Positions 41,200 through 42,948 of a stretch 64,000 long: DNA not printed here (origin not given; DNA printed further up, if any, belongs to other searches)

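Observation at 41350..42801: UbiE/MenG SAM-methyltransferase fused in one ORF to a 230-aa polytopic membrane domain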

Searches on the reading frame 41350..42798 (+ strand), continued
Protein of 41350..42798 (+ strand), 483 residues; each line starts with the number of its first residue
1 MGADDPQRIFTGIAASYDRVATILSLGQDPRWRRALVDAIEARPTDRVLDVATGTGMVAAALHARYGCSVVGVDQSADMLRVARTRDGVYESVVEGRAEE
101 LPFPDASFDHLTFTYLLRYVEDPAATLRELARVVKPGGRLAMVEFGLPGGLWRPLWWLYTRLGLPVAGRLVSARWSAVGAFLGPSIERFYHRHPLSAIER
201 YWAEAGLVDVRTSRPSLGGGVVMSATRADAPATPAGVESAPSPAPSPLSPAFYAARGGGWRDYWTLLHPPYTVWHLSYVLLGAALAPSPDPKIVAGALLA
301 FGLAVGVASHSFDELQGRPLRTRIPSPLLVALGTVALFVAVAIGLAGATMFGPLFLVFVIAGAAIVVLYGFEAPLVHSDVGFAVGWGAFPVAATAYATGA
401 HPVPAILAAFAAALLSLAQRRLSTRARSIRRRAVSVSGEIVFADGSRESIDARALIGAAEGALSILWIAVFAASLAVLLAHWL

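Call 5: find_homologous_proteins(query=window:41350-42798:+)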
Query window:41350-42798:+ (483 aa): 2348 proteins with E <= 0.001 among 8000 candidates; the best 120 are listed.
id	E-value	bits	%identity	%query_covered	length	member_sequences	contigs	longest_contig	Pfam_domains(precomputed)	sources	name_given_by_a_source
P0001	0.0e+0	1045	100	100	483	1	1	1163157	PF07021.19,PF13847.13,PF13489.13,PF13649.13,PF01209.25,PF08241.19,PF08242.19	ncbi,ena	-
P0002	3.0e-263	892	85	100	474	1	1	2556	PF07021.19,PF13847.13,PF13489.13,PF13649.13,PF01209.25,PF08241.19,PF08242.19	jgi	jgi:demethylmenaquinone methyltransferase/2-methoxy-6-polyprenyl-1,4-benzoquinol methylase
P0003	2.2e-261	886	84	100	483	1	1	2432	PF13847.13,PF13489.13,PF13649.13,PF01209.25,PF08241.19,PF08242.19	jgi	jgi:demethylmenaquinone methyltransferase / 2-methoxy-6-polyprenyl-1,4-benzoquinol methylase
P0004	4.7e-261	885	81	100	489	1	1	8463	PF13847.13,PF13489.13,PF13649.13,PF01209.25,PF08241.19,PF08242.19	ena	-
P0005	1.8e-260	883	83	100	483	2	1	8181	PF07021.19,PF13847.13,PF13489.13,PF13649.13,PF01209.25,PF08241.19,PF08242.19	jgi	jgi:demethylmenaquinone methyltransferase / 2-methoxy-6-polyprenyl-1,4-benzoquinol methylase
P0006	3.5e-260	882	83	100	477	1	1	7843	PF13847.13,PF13489.13,PF13649.13,PF01209.25,PF08241.19,PF08242.19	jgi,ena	-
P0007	6.1e-260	881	83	100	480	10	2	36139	PF07021.19,PF13847.13,PF13489.13,PF13649.13,PF01209.25,PF08241.19,PF08242.19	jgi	-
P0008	6.6e-260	881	84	100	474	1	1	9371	PF07021.19,PF13847.13,PF13489.13,PF13649.13,PF01209.25,PF08241.19,PF08242.19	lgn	-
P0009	1.6e-259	880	82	100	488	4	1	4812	PF13847.13,PF13489.13,PF13649.13,PF01209.25,PF08241.19,PF08242.19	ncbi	-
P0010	4.0e-259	878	83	100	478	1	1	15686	PF07021.19,PF13847.13,PF13489.13,PF13649.13,PF01209.25,PF08241.19,PF08242.19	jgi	jgi:demethylmenaquinone methyltransferase/2-methoxy-6-polyprenyl-1,4-benzoquinol methylase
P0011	4.0e-259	878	82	100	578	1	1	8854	PF07021.19,PF13847.13,PF13489.13,PF13649.13,PF01209.25,PF08241.19,PF08242.19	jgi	jgi:demethylmenaquinone methyltransferase / 2-methoxy-6-polyprenyl-1,4-benzoquinol methylase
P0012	5.0e-259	878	81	100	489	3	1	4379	PF07021.19,PF13847.13,PF13489.13,PF13649.13,PF01209.25,PF08241.19,PF08242.19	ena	-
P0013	5.3e-259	878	83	100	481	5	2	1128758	PF07021.19,PF13847.13,PF13489.13,PF13649.13,PF01209.25,PF08241.19,PF08242.19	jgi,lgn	jgi:demethylmenaquinone methyltransferase/2-methoxy-6-polyprenyl-1,4-benzoquinol methylase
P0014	5.5e-259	878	82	100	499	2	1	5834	PF07021.19,PF13847.13,PF13489.13,PF13649.13,PF01209.25,PF08241.19,PF08242.19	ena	-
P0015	1.1e-258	877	83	100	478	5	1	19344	PF07021.19,PF13847.13,PF13489.13,PF13649.13,PF01209.25,PF08241.19,PF08242.19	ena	-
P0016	4.9e-258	875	82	100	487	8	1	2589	PF07021.19,PF13847.13,PF13489.13,PF13649.13,PF01209.25,PF08241.19,PF08242.19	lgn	-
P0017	6.3e-258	875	82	100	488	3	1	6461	PF13847.13,PF13489.13,PF13649.13,PF01209.25,PF08241.19,PF08242.19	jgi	jgi:demethylmenaquinone methyltransferase/2-methoxy-6-polyprenyl-1,4-benzoquinol methylase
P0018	9.0e-258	874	82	100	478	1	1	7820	PF07021.19,PF13847.13,PF13489.13,PF13649.13,PF01209.25,PF08241.19,PF08242.19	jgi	-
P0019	1.5e-257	873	82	100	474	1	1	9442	PF07021.19,PF13847.13,PF13489.13,PF13649.13,PF01209.25,PF08241.19,PF08242.19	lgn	-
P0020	2.5e-257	873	82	100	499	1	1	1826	PF13847.13,PF13489.13,PF13649.13,PF01209.25,PF08241.19,PF08242.19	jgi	jgi:demethylmenaquinone methyltransferase/2-methoxy-6-polyprenyl-1,4-benzoquinol methylase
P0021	6.9e-257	871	81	100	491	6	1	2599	PF13847.13,PF13489.13,PF13649.13,PF01209.25,PF08241.19,PF08242.19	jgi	-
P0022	7.8e-257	871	80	100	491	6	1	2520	PF07021.19,PF13847.13,PF13489.13,PF13649.13,PF01209.25,PF08241.19,PF08242.19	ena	-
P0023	1.1e-256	870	84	100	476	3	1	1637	PF13847.13,PF13489.13,PF13649.13,PF01209.25,PF08241.19,PF08242.19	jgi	jgi:demethylmenaquinone methyltransferase/2-methoxy-6-polyprenyl-1,4-benzoquinol methylase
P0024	1.2e-256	870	82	100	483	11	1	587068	PF13847.13,PF13489.13,PF13649.13,PF01209.25,PF08241.19,PF08242.19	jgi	jgi:demethylmenaquinone methyltransferase/2-methoxy-6-polyprenyl-1,4-benzoquinol methylase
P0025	3.7e-256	869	82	100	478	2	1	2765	PF07021.19,PF13847.13,PF13489.13,PF13649.13,PF01209.25,PF08241.19,PF08242.19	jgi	jgi:demethylmenaquinone methyltransferase/2-methoxy-6-polyprenyl-1,4-benzoquinol methylase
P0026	3.9e-256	869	83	100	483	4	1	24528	PF07021.19,PF13847.13,PF13489.13,PF13649.13,PF01209.25,PF08241.19,PF08242.19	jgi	jgi:demethylmenaquinone methyltransferase/2-methoxy-6-polyprenyl-1,4-benzoquinol methylase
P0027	5.2e-256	868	80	100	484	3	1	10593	PF07021.19,PF13847.13,PF13489.13,PF13649.13,PF01209.25,PF08241.19,PF08242.19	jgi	jgi:demethylmenaquinone methyltransferase/2-methoxy-6-polyprenyl-1,4-benzoquinol methylase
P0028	1.5e-255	867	83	100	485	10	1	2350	PF07021.19,PF13847.13,PF13489.13,PF13649.13,PF01209.25,PF08241.19,PF08242.19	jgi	jgi:demethylmenaquinone methyltransferase / 2-methoxy-6-polyprenyl-1,4-benzoquinol methylase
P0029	2.0e-255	866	83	100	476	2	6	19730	PF07021.19,PF13847.13,PF13489.13,PF13649.13,PF01209.25,PF08241.19,PF08242.19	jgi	jgi:demethylmenaquinone methyltransferase/2-methoxy-6-polyprenyl-1,4-benzoquinol methylase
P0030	2.7e-255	866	83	100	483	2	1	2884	PF07021.19,PF13847.13,PF13489.13,PF13649.13,PF01209.25,PF08241.19,PF08242.19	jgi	jgi:demethylmenaquinone methyltransferase/2-methoxy-6-polyprenyl-1,4-benzoquinol methylase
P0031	1.2e-254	864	83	100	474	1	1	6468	PF13847.13,PF13489.13,PF13649.13,PF01209.25,PF08241.19,PF08242.19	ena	-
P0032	2.5e-254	863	82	100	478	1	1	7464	PF07021.19,PF13847.13,PF13489.13,PF13649.13,PF01209.25,PF08241.19,PF08242.19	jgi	jgi:demethylmenaquinone methyltransferase / 2-methoxy-6-polyprenyl-1,4-benzoquinol methylase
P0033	2.9e-254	862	81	100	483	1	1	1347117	PF07021.19,PF13847.13,PF13489.13,PF13649.13,PF01209.25,PF08241.19,PF08242.19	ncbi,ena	-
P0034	5.8e-254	861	82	100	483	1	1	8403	PF13847.13,PF13489.13,PF13649.13,PF01209.25,PF08241.19,PF08242.19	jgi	jgi:demethylmenaquinone methyltransferase/2-methoxy-6-polyprenyl-1,4-benzoquinol methylase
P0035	2.0e-253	860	82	100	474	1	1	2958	PF13847.13,PF13489.13,PF13649.13,PF01209.25,PF08241.19,PF08242.19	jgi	-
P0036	2.4e-253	859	81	96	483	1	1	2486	PF07021.19,PF13847.13,PF13489.13,PF13649.13,PF01209.25,PF08241.19,PF08242.19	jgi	jgi:demethylmenaquinone methyltransferase/2-methoxy-6-polyprenyl-1,4-benzoquinol methylase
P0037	2.4e-253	859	80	100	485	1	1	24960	PF07021.19,PF13847.13,PF13489.13,PF13649.13,PF01209.25,PF08241.19,PF08242.19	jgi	jgi:demethylmenaquinone methyltransferase/2-methoxy-6-polyprenyl-1,4-benzoquinol methylase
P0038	3.2e-253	859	82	100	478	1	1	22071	PF07021.19,PF13847.13,PF13489.13,PF13649.13,PF01209.25,PF08241.19,PF08242.19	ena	-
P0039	3.4e-253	859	80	100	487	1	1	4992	PF07021.19,PF13847.13,PF13489.13,PF13649.13,PF01209.25,PF08241.19,PF08242.19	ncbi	-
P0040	5.5e-253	858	81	96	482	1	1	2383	PF07021.19,PF13847.13,PF13489.13,PF13649.13,PF01209.25,PF08241.19,PF08242.19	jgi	jgi:demethylmenaquinone methyltransferase/2-methoxy-6-polyprenyl-1,4-benzoquinol methylase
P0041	5.6e-253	858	82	100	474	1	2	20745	PF07021.19,PF13847.13,PF13489.13,PF13649.13,PF01209.25,PF08241.19,PF08242.19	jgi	jgi:demethylmenaquinone methyltransferase / 2-methoxy-6-polyprenyl-1,4-benzoquinol methylase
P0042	6.7e-253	858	81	100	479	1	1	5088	PF07021.19,PF13847.13,PF13489.13,PF13649.13,PF01209.25,PF08241.19,PF08242.19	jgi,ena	-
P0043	8.9e-253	858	81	100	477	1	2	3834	PF07021.19,PF13847.13,PF13489.13,PF13649.13,PF01209.25,PF08241.19,PF08242.19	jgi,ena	-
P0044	1.3e-252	857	81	100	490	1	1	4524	PF07021.19,PF13847.13,PF13489.13,PF13649.13,PF01209.25,PF08241.19,PF08242.19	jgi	jgi:demethylmenaquinone methyltransferase/2-methoxy-6-polyprenyl-1,4-benzoquinol methylase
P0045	4.0e-252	855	80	100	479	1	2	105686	PF07021.19,PF13847.13,PF13489.13,PF13649.13,PF01209.25,PF08241.19,PF08242.19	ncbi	-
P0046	4.1e-252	855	81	96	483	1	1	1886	PF13847.13,PF13489.13,PF13649.13,PF01209.25,PF08241.19,PF08242.19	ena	-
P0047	7.5e-252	854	81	100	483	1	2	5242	PF07021.19,PF13847.13,PF13489.13,PF13649.13,PF01209.25,PF08241.19,PF08242.19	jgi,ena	jgi:demethylmenaquinone methyltransferase/2-methoxy-6-polyprenyl-1,4-benzoquinol methylase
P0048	8.5e-252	854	80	100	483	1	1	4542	PF07021.19,PF13847.13,PF13489.13,PF13649.13,PF01209.25,PF08241.19,PF08242.19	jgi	jgi:demethylmenaquinone methyltransferase/2-methoxy-6-polyprenyl-1,4-benzoquinol methylase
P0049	1.6e-251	853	81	100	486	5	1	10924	PF07021.19,PF13847.13,PF13489.13,PF13649.13,PF01209.25,PF08241.19,PF08242.19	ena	-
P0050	1.7e-251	853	81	100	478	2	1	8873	PF07021.19,PF13847.13,PF13489.13,PF13649.13,PF01209.25,PF08241.19,PF08242.19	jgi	jgi:demethylmenaquinone methyltransferase/2-methoxy-6-polyprenyl-1,4-benzoquinol methylase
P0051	2.3e-251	853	80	100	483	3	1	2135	PF13847.13,PF13489.13,PF13649.13,PF01209.25,PF08241.19,PF08242.19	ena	-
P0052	2.4e-251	853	81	100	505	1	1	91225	PF07021.19,PF13847.13,PF13489.13,PF13649.13,PF01209.25,PF08241.19,PF08242.19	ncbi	ncbi:MAG: class I SAM-dependent methyltransferase [Candidatus Limnocylindrales bacterium]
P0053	2.5e-251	853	82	100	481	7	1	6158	PF07021.19,PF13847.13,PF13489.13,PF13649.13,PF01209.25,PF08241.19,PF08242.19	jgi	jgi:demethylmenaquinone methyltransferase/2-methoxy-6-polyprenyl-1,4-benzoquinol methylase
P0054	2.8e-251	853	81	100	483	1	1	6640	PF13847.13,PF13489.13,PF13649.13,PF01209.25,PF08241.19,PF08242.19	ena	-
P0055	3.8e-251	852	82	100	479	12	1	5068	PF07021.19,PF13847.13,PF13489.13,PF13649.13,PF01209.25,PF08241.19,PF08242.19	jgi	jgi:demethylmenaquinone methyltransferase/2-methoxy-6-polyprenyl-1,4-benzoquinol methylase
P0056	4.1e-251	852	81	100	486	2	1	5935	PF07021.19,PF13847.13,PF13489.13,PF13649.13,PF01209.25,PF08241.19,PF08242.19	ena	-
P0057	4.8e-251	852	80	100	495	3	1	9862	PF07021.19,PF13847.13,PF13489.13,PF13649.13,PF01209.25,PF08241.19,PF08242.19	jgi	jgi:demethylmenaquinone methyltransferase/2-methoxy-6-polyprenyl-1,4-benzoquinol methylase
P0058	7.4e-251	851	80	100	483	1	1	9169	PF07021.19,PF13847.13,PF13489.13,PF13649.13,PF01209.25,PF08241.19,PF08242.19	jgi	jgi:demethylmenaquinone methyltransferase/2-methoxy-6-polyprenyl-1,4-benzoquinol methylase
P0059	2.0e-250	850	80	100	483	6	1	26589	PF07021.19,PF13847.13,PF13489.13,PF13649.13,PF01209.25,PF08241.19,PF08242.19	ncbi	ncbi:MAG TPA: class I SAM-dependent methyltransferase [Candidatus Limnocylindrales bacterium]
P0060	2.7e-250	849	80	100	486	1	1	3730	PF07021.19,PF13847.13,PF13489.13,PF13649.13,PF01209.25,PF08241.19,PF08242.19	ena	-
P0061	3.1e-250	849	80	100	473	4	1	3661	PF07021.19,PF13847.13,PF13489.13,PF13649.13,PF01209.25,PF08241.19,PF08242.19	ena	-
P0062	4.7e-250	849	80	100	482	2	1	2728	PF07021.19,PF13847.13,PF13489.13,PF13649.13,PF01209.25,PF08241.19,PF08242.19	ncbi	-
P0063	7.1e-250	848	80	100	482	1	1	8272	PF07021.19,PF13847.13,PF13489.13,PF13649.13,PF01209.25,PF08241.19,PF08242.19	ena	-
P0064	1.1e-249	847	80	100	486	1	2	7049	PF07021.19,PF13847.13,PF13489.13,PF13649.13,PF01209.25,PF08241.19,PF08242.19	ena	-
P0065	2.2e-249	846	79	100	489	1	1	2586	PF13847.13,PF13489.13,PF13649.13,PF01209.25,PF08241.19,PF08242.19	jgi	jgi:demethylmenaquinone methyltransferase/2-methoxy-6-polyprenyl-1,4-benzoquinol methylase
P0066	5.0e-249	845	80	99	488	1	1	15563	PF07021.19,PF13847.13,PF13489.13,PF13649.13,PF01209.25,PF08241.19,PF08242.19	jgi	jgi:demethylmenaquinone methyltransferase / 2-methoxy-6-polyprenyl-1,4-benzoquinol methylase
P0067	5.9e-249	845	78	100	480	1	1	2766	PF07021.19,PF13847.13,PF13489.13,PF13649.13,PF01209.25,PF08241.19,PF08242.19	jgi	jgi:demethylmenaquinone methyltransferase/2-methoxy-6-polyprenyl-1,4-benzoquinol methylase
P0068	6.0e-249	845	80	100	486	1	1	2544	PF07021.19,PF13847.13,PF13489.13,PF13649.13,PF01209.25,PF08241.19,PF08242.19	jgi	jgi:demethylmenaquinone methyltransferase / 2-methoxy-6-polyprenyl-1,4-benzoquinol methylase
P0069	7.2e-249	845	79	100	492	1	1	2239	PF07021.19,PF13847.13,PF13489.13,PF13649.13,PF01209.25,PF08241.19,PF08242.19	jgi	jgi:demethylmenaquinone methyltransferase/2-methoxy-6-polyprenyl-1,4-benzoquinol methylase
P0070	7.7e-249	845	80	100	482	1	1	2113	PF07021.19,PF13847.13,PF13489.13,PF13649.13,PF01209.25,PF08241.19,PF08242.19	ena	-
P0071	1.0e-248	844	80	100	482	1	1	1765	PF07021.19,PF13847.13,PF13489.13,PF13649.13,PF01209.25,PF08241.19,PF08242.19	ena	-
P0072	1.2e-248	844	80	100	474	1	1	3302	PF07021.19,PF13847.13,PF13489.13,PF13649.13,PF01209.25,PF08241.19,PF08242.19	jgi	jgi:demethylmenaquinone methyltransferase / 2-methoxy-6-polyprenyl-1,4-benzoquinol methylase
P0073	2.5e-248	843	80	100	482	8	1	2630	PF07021.19,PF13847.13,PF13489.13,PF13649.13,PF01209.25,PF08241.19,PF08242.19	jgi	jgi:demethylmenaquinone methyltransferase/2-methoxy-6-polyprenyl-1,4-benzoquinol methylase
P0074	5.7e-248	842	79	100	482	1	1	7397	PF07021.19,PF13847.13,PF13489.13,PF13649.13,PF01209.25,PF08241.19,PF08242.19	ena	-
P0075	5.7e-248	842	79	100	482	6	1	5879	PF07021.19,PF13847.13,PF13489.13,PF13649.13,PF01209.25,PF08241.19,PF08242.19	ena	-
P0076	8.4e-248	841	78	100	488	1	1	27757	PF07021.19,PF13847.13,PF13489.13,PF13649.13,PF01209.25,PF08241.19,PF08242.19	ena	-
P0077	1.1e-247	841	79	100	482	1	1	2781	PF07021.19,PF13847.13,PF13489.13,PF13649.13,PF01209.25,PF08241.19,PF08242.19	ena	-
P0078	1.3e-247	841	79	100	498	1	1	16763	PF07021.19,PF13847.13,PF13489.13,PF13649.13,PF01209.25,PF08241.19,PF08242.19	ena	-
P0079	1.3e-247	840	80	100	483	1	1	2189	PF07021.19,PF13847.13,PF13489.13,PF13649.13,PF01209.25,PF08241.19,PF08242.19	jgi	jgi:demethylmenaquinone methyltransferase/2-methoxy-6-polyprenyl-1,4-benzoquinol methylase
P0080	1.5e-247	840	80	100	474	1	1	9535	PF07021.19,PF13847.13,PF13489.13,PF13649.13,PF01209.25,PF08241.19,PF08242.19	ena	-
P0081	3.9e-247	839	77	100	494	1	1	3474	PF07021.19,PF13847.13,PF13489.13,PF13649.13,PF01209.25,PF08241.19,PF08242.19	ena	-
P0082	4.7e-247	839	77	100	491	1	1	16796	PF13847.13,PF13489.13,PF13649.13,PF01209.25,PF08241.19,PF08242.19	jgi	jgi:demethylmenaquinone methyltransferase / 2-methoxy-6-polyprenyl-1,4-benzoquinol methylase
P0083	6.2e-247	838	79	100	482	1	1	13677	PF07021.19,PF13847.13,PF13489.13,PF13649.13,PF01209.25,PF08241.19,PF08242.19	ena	-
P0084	1.8e-246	837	79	96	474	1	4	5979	PF07021.19,PF13847.13,PF13489.13,PF13649.13,PF01209.25,PF08241.19,PF08242.19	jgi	jgi:demethylmenaquinone methyltransferase/2-methoxy-6-polyprenyl-1,4-benzoquinol methylase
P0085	2.2e-246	836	78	100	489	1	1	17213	PF13847.13,PF13489.13,PF13649.13,PF01209.25,PF08241.19,PF08242.19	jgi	jgi:demethylmenaquinone methyltransferase/2-methoxy-6-polyprenyl-1,4-benzoquinol methylase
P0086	2.2e-246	836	79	100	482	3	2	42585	PF07021.19,PF13847.13,PF13489.13,PF13649.13,PF01209.25,PF08241.19,PF08242.19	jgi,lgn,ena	jgi:demethylmenaquinone methyltransferase/2-methoxy-6-polyprenyl-1,4-benzoquinol methylase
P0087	3.1e-246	836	77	100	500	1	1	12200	PF13847.13,PF13489.13,PF13649.13,PF01209.25,PF08241.19,PF08242.19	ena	-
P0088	6.1e-246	835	79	100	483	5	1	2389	PF07021.19,PF13847.13,PF13489.13,PF13649.13,PF01209.25,PF08241.19,PF08242.19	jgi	-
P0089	6.1e-246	835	79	100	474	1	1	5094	PF13847.13,PF13489.13,PF13649.13,PF01209.25,PF08241.19,PF08242.19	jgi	jgi:demethylmenaquinone methyltransferase / 2-methoxy-6-polyprenyl-1,4-benzoquinol methylase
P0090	1.6e-245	834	78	100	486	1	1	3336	PF07021.19,PF13847.13,PF13489.13,PF13649.13,PF01209.25,PF08241.19,PF08242.19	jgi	jgi:demethylmenaquinone methyltransferase/2-methoxy-6-polyprenyl-1,4-benzoquinol methylase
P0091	1.6e-245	834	77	100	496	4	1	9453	PF07021.19,PF13847.13,PF13489.13,PF13649.13,PF01209.25,PF08241.19,PF08242.19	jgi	jgi:demethylmenaquinone methyltransferase/2-methoxy-6-polyprenyl-1,4-benzoquinol methylase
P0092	1.7e-245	834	78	100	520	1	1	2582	PF07021.19,PF13847.13,PF13489.13,PF13649.13,PF01209.25,PF08241.19,PF08242.19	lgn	-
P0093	1.8e-245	833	78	100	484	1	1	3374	PF13847.13,PF13489.13,PF13649.13,PF01209.25,PF08241.19,PF08242.19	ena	-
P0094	1.8e-245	833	78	100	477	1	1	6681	PF07021.19,PF13847.13,PF13489.13,PF13649.13,PF01209.25,PF08241.19,PF08242.19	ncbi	-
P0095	2.2e-245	833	77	100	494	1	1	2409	PF07021.19,PF13847.13,PF13489.13,PF13649.13,PF01209.25,PF08241.19,PF08242.19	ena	-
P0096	4.1e-245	832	78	100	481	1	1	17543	PF07021.19,PF13847.13,PF13489.13,PF13649.13,PF01209.25,PF08241.19,PF08242.19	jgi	jgi:demethylmenaquinone methyltransferase / 2-methoxy-6-polyprenyl-1,4-benzoquinol methylase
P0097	4.1e-245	832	79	100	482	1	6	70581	PF13847.13,PF13489.13,PF13649.13,PF01209.25,PF08241.19,PF08242.19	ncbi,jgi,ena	jgi:demethylmenaquinone methyltransferase/2-methoxy-6-polyprenyl-1,4-benzoquinol methylase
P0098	4.8e-245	832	79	100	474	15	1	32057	PF07021.19,PF13847.13,PF13489.13,PF13649.13,PF01209.25,PF08241.19,PF08242.19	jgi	-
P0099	5.2e-245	832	77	100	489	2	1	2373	PF07021.19,PF13847.13,PF13489.13,PF13649.13,PF01209.25,PF08241.19,PF08242.19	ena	-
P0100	5.5e-245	832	78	100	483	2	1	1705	PF13847.13,PF13489.13,PF13649.13,PF01209.25,PF08241.19,PF08242.19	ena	-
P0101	9.6e-245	831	78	100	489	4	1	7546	PF07021.19,PF13847.13,PF13489.13,PF13649.13,PF01209.25,PF08241.19,PF08242.19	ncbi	ncbi:MAG: class I SAM-dependent methyltransferase [Candidatus Limnocylindrales bacterium]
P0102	2.1e-244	830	78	100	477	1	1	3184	PF07021.19,PF13847.13,PF13489.13,PF13649.13,PF01209.25,PF08241.19,PF08242.19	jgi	jgi:demethylmenaquinone methyltransferase / 2-methoxy-6-polyprenyl-1,4-benzoquinol methylase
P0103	2.1e-244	830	78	100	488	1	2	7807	PF07021.19,PF13847.13,PF13489.13,PF13649.13,PF01209.25,PF08241.19,PF08242.19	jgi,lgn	jgi:demethylmenaquinone methyltransferase / 2-methoxy-6-polyprenyl-1,4-benzoquinol methylase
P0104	2.7e-244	830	78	100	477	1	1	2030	PF07021.19,PF13847.13,PF13489.13,PF13649.13,PF01209.25,PF08241.19,PF08242.19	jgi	jgi:demethylmenaquinone methyltransferase / 2-methoxy-6-polyprenyl-1,4-benzoquinol methylase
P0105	2.0e-243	827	77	100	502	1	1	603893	PF07021.19,PF13847.13,PF13489.13,PF13649.13,PF01209.25,PF08241.19,PF08242.19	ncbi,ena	-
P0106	2.6e-243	826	78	100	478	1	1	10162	PF07021.19,PF13847.13,PF13489.13,PF13649.13,PF01209.25,PF08241.19,PF08242.19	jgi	jgi:demethylmenaquinone methyltransferase/2-methoxy-6-polyprenyl-1,4-benzoquinol methylase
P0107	2.9e-243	826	79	100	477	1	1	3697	PF13847.13,PF13489.13,PF13649.13,PF01209.25,PF08241.19,PF08242.19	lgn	-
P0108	3.5e-243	826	78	100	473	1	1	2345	PF07021.19,PF13847.13,PF13489.13,PF13649.13,PF01209.25,PF08241.19,PF08242.19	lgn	-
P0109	7.1e-243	825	78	100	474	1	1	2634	PF13847.13,PF13489.13,PF13649.13,PF01209.25,PF08241.19,PF08242.19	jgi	jgi:demethylmenaquinone methyltransferase/2-methoxy-6-polyprenyl-1,4-benzoquinol methylase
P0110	1.4e-242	824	78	100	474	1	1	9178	PF13847.13,PF13489.13,PF13649.13,PF01209.25,PF08241.19,PF08242.19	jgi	-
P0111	1.8e-242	824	78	100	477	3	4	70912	PF13847.13,PF13489.13,PF13649.13,PF01209.25,PF08241.19,PF08242.19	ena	-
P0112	1.9e-242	823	76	100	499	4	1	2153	PF07021.19,PF13847.13,PF13489.13,PF13649.13,PF01209.25,PF08241.19,PF08242.19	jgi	jgi:demethylmenaquinone methyltransferase/2-methoxy-6-polyprenyl-1,4-benzoquinol methylase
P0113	4.7e-242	822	77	100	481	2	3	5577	PF07021.19,PF13847.13,PF13489.13,PF13649.13,PF01209.25,PF08241.19,PF08242.19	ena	-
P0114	4.9e-242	822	77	100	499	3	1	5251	PF07021.19,PF13847.13,PF13489.13,PF13649.13,PF01209.25,PF08241.19,PF08242.19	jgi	jgi:demethylmenaquinone methyltransferase/2-methoxy-6-polyprenyl-1,4-benzoquinol methylase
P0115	4.9e-242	822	77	100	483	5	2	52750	PF13847.13,PF13489.13,PF13649.13,PF01209.25,PF08241.19,PF08242.19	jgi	jgi:demethylmenaquinone methyltransferase/2-methoxy-6-polyprenyl-1,4-benzoquinol methylase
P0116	1.2e-241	821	77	100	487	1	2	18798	PF07021.19,PF13847.13,PF13489.13,PF13649.13,PF01209.25,PF08241.19,PF08242.19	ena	-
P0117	3.6e-241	819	77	100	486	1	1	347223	PF13847.13,PF13489.13,PF13649.13,PF01209.25,PF08241.19,PF08242.19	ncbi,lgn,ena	-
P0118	4.9e-241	819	78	100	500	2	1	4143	PF13847.13,PF13489.13,PF13649.13,PF01209.25,PF08241.19,PF08242.19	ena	-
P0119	6.9e-241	818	77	100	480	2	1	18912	PF07021.19,PF13847.13,PF13489.13,PF13649.13,PF01209.25,PF08241.19,PF08242.19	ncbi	-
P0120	1.3e-240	817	79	100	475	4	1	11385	PF13847.13,PF13489.13,PF13649.13,PF01209.25,PF08241.19,PF08242.19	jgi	-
